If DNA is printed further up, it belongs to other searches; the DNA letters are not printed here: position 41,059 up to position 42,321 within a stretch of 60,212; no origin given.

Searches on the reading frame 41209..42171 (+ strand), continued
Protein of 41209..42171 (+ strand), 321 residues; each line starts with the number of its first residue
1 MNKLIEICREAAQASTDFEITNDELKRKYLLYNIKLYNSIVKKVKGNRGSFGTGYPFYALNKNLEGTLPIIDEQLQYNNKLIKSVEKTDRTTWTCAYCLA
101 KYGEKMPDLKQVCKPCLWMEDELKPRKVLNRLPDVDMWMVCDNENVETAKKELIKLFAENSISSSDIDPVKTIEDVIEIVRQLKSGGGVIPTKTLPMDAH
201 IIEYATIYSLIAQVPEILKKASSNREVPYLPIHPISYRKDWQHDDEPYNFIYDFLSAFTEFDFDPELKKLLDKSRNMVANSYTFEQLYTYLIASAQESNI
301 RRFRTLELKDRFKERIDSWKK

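Call 28: find_encoding_contigs(protein=P0183, flank=5000, max_places=3)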
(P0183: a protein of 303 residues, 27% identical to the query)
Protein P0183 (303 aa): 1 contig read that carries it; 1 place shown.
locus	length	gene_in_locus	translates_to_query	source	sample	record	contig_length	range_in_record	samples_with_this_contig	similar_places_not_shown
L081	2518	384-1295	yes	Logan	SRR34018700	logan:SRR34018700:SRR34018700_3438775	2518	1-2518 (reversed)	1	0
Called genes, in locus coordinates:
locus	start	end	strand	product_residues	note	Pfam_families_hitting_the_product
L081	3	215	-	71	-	?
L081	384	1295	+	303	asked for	-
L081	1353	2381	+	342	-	PF02661:Fic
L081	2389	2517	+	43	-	?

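Call 29: find_encoding_contigs(protein=P0153, flank=6000, max_places=3)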
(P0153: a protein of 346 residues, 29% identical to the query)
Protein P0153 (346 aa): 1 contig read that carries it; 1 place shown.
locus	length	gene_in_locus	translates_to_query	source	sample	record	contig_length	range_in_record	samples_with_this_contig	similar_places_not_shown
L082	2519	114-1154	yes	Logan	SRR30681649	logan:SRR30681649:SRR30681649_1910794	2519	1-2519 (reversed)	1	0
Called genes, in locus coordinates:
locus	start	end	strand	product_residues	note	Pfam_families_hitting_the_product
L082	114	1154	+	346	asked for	-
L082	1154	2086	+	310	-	PF02811:PHP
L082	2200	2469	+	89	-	PF00166:Cpn10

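Call 30: find_encoding_contigs(protein=P0205, flank=6000, max_places=3)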
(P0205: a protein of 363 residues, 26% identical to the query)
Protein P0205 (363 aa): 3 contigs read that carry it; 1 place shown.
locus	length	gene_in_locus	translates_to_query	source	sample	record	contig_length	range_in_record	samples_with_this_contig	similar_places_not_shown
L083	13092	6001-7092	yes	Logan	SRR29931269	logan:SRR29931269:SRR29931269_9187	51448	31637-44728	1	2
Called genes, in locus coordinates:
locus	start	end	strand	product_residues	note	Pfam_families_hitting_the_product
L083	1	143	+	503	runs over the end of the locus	PF13482:RNase_H_2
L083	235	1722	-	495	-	PF13476:AAA_23 (faint), PF13555:AAA_29 (faint), PF00005:ABC_tran, PF01926:MMR_HSR1 (faint), PF02463:SMC_N (faint), PF03193:RsgA_GTPase (faint), PF12848:ABC_tran_Xtn, PF00005:ABC_tran, +4 more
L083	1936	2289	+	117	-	-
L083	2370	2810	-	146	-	-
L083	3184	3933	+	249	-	-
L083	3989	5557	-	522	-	-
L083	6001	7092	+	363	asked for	-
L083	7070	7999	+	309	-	PF02811:PHP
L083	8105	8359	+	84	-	PF04993:TfoX_N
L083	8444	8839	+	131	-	-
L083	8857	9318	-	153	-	PF00398:RrnaAD (weak), PF13847:Methyltransf_31 (weak), PF08241:Methyltransf_11 (weak), PF13649:Methyltransf_25 (weak)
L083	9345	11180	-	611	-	PF00122:E1-E2_ATPase, PF00702:Hydrolase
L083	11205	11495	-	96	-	-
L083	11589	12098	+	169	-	PF07963:N_methyl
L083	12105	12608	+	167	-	PF07963:N_methyl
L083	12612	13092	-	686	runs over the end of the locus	PF07719:TPR_2 (faint), PF13181:TPR_8 (faint), PF13431:TPR_17 (faint), PF00515:TPR_1 (faint), PF13414:TPR_11 (weak)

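Call 31: find_encoding_contigs(protein=P0176, flank=6000, max_places=3)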
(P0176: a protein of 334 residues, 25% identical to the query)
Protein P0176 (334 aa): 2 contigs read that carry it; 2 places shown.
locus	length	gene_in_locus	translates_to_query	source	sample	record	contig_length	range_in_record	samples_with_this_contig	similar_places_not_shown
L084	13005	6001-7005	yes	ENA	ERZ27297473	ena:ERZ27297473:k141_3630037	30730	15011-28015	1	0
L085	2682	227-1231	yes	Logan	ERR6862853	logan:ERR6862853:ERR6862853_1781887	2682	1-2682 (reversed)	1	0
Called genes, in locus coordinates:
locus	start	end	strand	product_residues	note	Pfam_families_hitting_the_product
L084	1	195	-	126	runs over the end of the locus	PF04892:VanZ-LLP1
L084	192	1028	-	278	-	PF00932:LTD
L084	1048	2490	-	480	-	PF00749:tRNA-synt_1c, PF19269:Anticodon_2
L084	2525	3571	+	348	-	-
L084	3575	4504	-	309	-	PF00768:Peptidase_S11, PF02113:Peptidase_S13 (weak), PF13354:Beta-lactamase2 (weak)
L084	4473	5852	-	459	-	PF01336:tRNA_anti-codon, PF00152:tRNA-synt_2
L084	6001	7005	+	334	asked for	-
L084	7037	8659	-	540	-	PF01368:DHH, PF02272:DHHA1, PF17768:RecJ_OB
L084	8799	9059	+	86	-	PF22976:RRM_10 (weak), PF00076:RRM_1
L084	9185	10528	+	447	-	PF01743:PolyA_pol, PF12627:PolyA_pol_RNAbd, PF01966:HD, PF13735:tRNA_NucTran2_2 (weak)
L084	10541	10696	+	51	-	-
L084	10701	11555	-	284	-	PF02355:SecD_SecF_C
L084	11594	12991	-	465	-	PF21760:SecD_1st, PF22599:SecDF_P1_head, PF02355:SecD_SecF_C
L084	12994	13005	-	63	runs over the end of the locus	PF04014:MazE_antitoxin (weak)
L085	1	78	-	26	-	?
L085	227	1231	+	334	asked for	-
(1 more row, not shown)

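Call 32: find_encoding_contigs(protein=P0215, flank=6000, max_places=2)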
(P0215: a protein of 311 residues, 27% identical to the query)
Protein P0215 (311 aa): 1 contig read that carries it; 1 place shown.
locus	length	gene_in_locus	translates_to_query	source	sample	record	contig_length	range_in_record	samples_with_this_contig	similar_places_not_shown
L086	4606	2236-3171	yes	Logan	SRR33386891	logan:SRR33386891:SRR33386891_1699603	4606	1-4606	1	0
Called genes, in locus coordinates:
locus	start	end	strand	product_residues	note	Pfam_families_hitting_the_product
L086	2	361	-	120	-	?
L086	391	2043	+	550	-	PF03485:Arg_tRNA_synt_N, PF00750:tRNA-synt_1d, PF00133:tRNA-synt_1 (faint), PF05746:DALR_1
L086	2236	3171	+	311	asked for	-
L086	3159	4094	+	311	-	PF02811:PHP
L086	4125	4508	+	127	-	PF01741:MscL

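Call 33: find_encoding_contigs(protein=P0229, flank=6000, max_places=2)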
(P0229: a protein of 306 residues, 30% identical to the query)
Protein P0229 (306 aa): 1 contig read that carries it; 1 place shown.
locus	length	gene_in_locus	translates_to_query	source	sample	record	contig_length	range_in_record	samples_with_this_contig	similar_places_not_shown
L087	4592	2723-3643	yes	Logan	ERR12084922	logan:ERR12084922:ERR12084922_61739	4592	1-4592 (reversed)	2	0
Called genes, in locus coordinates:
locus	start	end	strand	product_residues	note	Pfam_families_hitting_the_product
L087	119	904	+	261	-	PF05013:FGase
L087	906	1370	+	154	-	-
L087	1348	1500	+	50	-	-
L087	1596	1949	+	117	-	-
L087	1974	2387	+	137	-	-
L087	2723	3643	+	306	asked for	-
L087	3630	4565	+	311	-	PF02811:PHP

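Call 34: find_encoding_contigs(protein=P0164, flank=6000, max_places=2)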
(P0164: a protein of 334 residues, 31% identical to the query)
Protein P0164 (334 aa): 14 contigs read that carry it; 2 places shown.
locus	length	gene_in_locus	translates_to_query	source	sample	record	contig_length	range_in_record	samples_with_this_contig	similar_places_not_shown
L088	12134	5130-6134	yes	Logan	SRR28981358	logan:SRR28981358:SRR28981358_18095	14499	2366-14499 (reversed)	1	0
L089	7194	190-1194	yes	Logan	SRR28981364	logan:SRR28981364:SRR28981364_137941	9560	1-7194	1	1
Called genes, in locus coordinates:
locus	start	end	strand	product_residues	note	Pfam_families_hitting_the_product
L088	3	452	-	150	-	?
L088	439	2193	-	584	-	PF01807:Zn_ribbon_DnaG, PF08275:DNAG_N, PF01751:Toprim, PF13155:Toprim_2, PF13662:Toprim_4, PF10410:DnaB_bind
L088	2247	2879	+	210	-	-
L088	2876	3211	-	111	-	PF04237:YjbR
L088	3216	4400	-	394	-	PF09587:PGA_cap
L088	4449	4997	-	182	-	PF00929:RNase_T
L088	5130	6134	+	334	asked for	-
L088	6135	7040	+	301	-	PF02811:PHP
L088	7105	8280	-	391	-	PF02812:ELFV_dehydrog_N, PF00208:ELFV_dehydrog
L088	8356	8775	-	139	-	PF01741:MscL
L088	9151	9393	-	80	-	-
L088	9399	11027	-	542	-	PF03485:Arg_tRNA_synt_N, PF00750:tRNA-synt_1d, PF05746:DALR_1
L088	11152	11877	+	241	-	-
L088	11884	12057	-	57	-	-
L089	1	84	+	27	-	?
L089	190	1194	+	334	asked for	-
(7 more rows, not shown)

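Call 40: list_cluster_members(proteins=[P0164, P0205, P0176, P0215, P0153, P0183, L088:9399-11024:-, L084:1048-2487:-, L083:235-1719:-, L086:391-2040:+])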
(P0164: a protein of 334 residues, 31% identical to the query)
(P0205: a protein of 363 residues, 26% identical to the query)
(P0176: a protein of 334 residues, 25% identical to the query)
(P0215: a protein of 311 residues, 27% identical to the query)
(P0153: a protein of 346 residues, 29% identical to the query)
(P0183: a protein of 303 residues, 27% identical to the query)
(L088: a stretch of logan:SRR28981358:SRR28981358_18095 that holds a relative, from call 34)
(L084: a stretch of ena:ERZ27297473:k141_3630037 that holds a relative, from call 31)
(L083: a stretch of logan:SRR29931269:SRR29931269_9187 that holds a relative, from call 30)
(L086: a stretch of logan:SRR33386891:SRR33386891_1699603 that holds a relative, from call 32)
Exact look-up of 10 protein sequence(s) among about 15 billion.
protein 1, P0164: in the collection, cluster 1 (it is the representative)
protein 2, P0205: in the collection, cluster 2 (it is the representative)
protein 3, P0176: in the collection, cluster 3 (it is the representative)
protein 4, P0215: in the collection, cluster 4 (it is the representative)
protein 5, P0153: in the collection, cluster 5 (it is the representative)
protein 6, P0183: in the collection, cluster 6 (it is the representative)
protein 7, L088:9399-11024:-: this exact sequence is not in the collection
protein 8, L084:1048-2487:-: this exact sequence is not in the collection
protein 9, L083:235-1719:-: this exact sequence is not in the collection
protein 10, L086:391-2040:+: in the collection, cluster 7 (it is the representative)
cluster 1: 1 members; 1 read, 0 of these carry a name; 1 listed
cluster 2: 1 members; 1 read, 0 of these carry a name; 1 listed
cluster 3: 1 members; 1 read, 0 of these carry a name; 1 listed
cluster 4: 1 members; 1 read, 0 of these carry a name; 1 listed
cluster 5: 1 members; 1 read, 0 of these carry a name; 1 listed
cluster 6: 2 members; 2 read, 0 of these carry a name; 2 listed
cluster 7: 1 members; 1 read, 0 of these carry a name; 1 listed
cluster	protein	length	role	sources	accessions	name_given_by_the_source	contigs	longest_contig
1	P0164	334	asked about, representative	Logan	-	-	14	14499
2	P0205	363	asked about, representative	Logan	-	-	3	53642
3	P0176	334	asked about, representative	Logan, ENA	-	-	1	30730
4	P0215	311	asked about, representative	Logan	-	-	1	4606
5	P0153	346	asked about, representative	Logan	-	-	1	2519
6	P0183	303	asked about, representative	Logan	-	-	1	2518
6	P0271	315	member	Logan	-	-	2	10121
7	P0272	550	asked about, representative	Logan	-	-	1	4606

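Call 49: search_protein_families(library=pfam, proteins=[L025:5081-5953:+, L008:2926-3156:+, L056:7041-8333:-, L020:2596-2949:+, L017:11883-12755:-, L028:5335-7056:-], max_evalue=0.01)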
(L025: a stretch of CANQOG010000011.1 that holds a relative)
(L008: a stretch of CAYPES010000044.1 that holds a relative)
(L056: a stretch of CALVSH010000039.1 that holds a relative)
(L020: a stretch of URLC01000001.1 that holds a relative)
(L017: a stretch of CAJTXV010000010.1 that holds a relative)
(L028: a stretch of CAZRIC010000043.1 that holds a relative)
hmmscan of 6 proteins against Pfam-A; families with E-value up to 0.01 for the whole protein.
L025:5081-5953:+ (291 aa): 1 family
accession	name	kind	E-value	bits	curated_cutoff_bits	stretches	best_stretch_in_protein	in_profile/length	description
PF06414.18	Zeta_toxin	-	1.9e-29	103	22.3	1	40-225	13-195/199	Zeta toxin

L008:2926-3156:+ (77 aa): 0 families

L056:7041-8333:- (430 aa): 2 families
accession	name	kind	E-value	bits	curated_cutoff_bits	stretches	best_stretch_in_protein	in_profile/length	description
PF02388.22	FemAB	-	2.4e-114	382.8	24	1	5-416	1-404/406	FemAB family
PF13480.13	Acetyltransf_6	-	0.00029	21.4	22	0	315-370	82-137/143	Acetyltransferase (GNAT) domain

L020:2596-2949:+ (118 aa): 1 family
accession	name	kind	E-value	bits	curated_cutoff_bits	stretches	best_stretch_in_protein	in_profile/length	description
PF05961.16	Chordopox_A13L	-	0.0054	17.4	24.1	0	1-35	1-36/69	Chordopoxvirus A13L protein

L017:11883-12755:- (290 aa): 1 family
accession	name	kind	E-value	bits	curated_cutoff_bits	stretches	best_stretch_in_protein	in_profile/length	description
PF01261.30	AP_endonuc_2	-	2.6e-56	191.5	31.1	1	21-277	3-248/249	Xylose isomerase-like TIM barrel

L028:5335-7056:- (573 aa): 7 families
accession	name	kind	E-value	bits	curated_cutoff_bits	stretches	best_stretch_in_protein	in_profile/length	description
PF00580.27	UvrD-helicase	-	1.2e-45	156.8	23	1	85-369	1-270/271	UvrD/REP helicase N-terminal domain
PF13245.12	AAA_19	-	1e-17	65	25.1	1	93-354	5-133/134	AAA domain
PF13361.12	UvrD_C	-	1.8e-15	57.7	25.6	1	460-545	272-345/350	UvrD-like helicase C-terminal domain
PF13538.12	UvrD_C_2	-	7.7e-08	32.5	27.4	1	521-545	27-51/52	UvrD-like helicase C-terminal domain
PF13604.12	AAA_30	-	0.00037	20.7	27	0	306-349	85-127/191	AAA domain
PF01443.25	Viral_helicase1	-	0.00041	20.7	21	0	310-542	59-223/228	Viral superfamily 1 RNA helicase core domain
PF00270.35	DEAD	-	0.0037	17.4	26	0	94-160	12-77/167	DEAD/DEAH box helicase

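Call 51: find_homologous_proteins(query=P0164, max_evalue=0.001)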
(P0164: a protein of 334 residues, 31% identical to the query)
Query P0164 (334 aa): 26 proteins with E <= 0.001 among 1345 candidates.
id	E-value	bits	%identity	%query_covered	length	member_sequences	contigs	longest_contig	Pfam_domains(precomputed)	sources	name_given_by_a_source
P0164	1.0e-224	763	100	100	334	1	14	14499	-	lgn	-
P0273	6.4e-157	540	75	94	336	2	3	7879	-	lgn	-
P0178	2.4e-75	272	44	93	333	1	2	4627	-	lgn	-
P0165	4.4e-71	258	44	92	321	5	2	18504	-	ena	-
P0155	3.2e-70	255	40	92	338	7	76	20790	-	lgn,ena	-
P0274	2.6e-64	236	41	88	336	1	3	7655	-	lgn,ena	-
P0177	6.8e-63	231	41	92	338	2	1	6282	-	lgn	-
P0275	1.1e-59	221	39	92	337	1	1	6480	-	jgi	jgi:hypothetical protein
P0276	3.2e-57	212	38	95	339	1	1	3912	-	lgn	-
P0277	1.5e-56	210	41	93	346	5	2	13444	-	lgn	-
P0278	3.3e-55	206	34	99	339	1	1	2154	-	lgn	-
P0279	6.3e-55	205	37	93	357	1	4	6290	-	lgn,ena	-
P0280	2.4e-54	203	38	89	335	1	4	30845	-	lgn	-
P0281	3.8e-53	199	39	92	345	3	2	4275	-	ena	-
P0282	4.0e-53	199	38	92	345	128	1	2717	-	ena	-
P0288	1.1e-48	184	35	95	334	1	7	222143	-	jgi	jgi:hypothetical protein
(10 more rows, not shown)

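Call 52: find_encoding_contigs(protein=P0288, flank=10000, max_places=2)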
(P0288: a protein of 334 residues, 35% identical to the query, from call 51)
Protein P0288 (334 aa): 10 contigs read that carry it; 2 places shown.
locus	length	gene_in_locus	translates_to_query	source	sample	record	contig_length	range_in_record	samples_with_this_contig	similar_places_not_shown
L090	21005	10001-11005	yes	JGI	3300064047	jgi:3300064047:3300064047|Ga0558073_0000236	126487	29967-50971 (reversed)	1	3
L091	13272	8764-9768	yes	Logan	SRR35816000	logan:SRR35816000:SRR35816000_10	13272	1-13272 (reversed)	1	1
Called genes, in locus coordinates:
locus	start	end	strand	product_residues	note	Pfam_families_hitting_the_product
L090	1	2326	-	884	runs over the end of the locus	PF00133:tRNA-synt_1, PF09334:tRNA-synt_1g (faint), PF08264:Anticodon_1, PF10458:Val_tRNA-synt_C (weak)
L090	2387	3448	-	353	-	PF00814:TsaD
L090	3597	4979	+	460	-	-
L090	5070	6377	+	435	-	PF08245:Mur_ligase_M, PF02875:Mur_ligase_C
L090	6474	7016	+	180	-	-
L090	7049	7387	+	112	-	-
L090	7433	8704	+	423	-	-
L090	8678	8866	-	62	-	-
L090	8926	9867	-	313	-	PF00491:Arginase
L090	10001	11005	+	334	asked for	-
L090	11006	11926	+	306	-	PF02811:PHP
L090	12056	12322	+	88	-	PF00166:Cpn10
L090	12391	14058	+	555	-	PF00118:Cpn60_TCP1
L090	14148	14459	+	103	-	-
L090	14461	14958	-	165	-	-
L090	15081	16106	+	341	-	PF01380:SIS (faint), PF10432:bact-PGI_C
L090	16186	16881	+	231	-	PF07099:DUF1361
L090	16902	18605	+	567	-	PF03485:Arg_tRNA_synt_N, PF00750:tRNA-synt_1d, PF05746:DALR_1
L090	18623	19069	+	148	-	PF01741:MscL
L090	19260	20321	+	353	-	PF02729:OTCace_N, PF00185:OTCace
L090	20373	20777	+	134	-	PF01641:SelR, PF24046:At4g08330 (faint)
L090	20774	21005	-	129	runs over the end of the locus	PF01638:HxlR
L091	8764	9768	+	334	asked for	-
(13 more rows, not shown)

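Call 53: find_encoding_contigs(protein=P0155, flank=8000, max_places=2)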
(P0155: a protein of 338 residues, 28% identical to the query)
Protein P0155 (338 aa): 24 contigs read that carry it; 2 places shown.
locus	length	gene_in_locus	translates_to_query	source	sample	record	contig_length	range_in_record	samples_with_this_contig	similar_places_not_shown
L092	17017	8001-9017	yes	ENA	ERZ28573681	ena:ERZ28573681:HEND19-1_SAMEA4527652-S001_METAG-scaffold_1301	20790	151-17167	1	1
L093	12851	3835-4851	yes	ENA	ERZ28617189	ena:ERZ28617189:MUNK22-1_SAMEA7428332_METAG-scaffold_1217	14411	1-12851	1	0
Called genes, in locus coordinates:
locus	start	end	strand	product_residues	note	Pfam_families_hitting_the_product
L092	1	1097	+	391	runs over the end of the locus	PF22694:CtpB_N-like (weak), PF00595:PDZ, PF13180:PDZ_2, PF17820:PDZ_6, PF03572:Peptidase_S41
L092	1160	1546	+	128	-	PF00072:Response_reg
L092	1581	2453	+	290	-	-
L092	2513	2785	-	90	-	PF01016:Ribosomal_L27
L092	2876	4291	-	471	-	-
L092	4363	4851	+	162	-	PF07963:N_methyl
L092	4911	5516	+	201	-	PF07963:N_methyl (weak)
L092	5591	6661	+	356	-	PF03706:LPG_synthase_TM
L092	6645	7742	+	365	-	PF13742:tRNA_anti_2, PF01336:tRNA_anti-codon (weak), PF02601:Exonuc_VII_L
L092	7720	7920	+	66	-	-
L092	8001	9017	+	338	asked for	-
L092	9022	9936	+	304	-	PF02811:PHP (weak)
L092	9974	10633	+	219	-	-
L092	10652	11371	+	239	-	PF02518:HATPase_c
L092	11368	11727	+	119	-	PF00072:Response_reg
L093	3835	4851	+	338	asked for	-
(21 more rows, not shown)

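Call 59: find_encoding_contigs(protein=P0198, flank=6000, max_places=2)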
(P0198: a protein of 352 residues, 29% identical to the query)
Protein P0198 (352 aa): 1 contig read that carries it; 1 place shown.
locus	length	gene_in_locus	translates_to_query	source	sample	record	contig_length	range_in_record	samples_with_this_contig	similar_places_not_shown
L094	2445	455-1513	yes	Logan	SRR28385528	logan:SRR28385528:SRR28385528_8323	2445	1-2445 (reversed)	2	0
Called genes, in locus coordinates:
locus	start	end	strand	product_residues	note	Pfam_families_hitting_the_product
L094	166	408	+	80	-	-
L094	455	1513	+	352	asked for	-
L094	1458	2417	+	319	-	PF02811:PHP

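Call 60: find_encoding_contigs(protein=P0170, flank=6000, max_places=2)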
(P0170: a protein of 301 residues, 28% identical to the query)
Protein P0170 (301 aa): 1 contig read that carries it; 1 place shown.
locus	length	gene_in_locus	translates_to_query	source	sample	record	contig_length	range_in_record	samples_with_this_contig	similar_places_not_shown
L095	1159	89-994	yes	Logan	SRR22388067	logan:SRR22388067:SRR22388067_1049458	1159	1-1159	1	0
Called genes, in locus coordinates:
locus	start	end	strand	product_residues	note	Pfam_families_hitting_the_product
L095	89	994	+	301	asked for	-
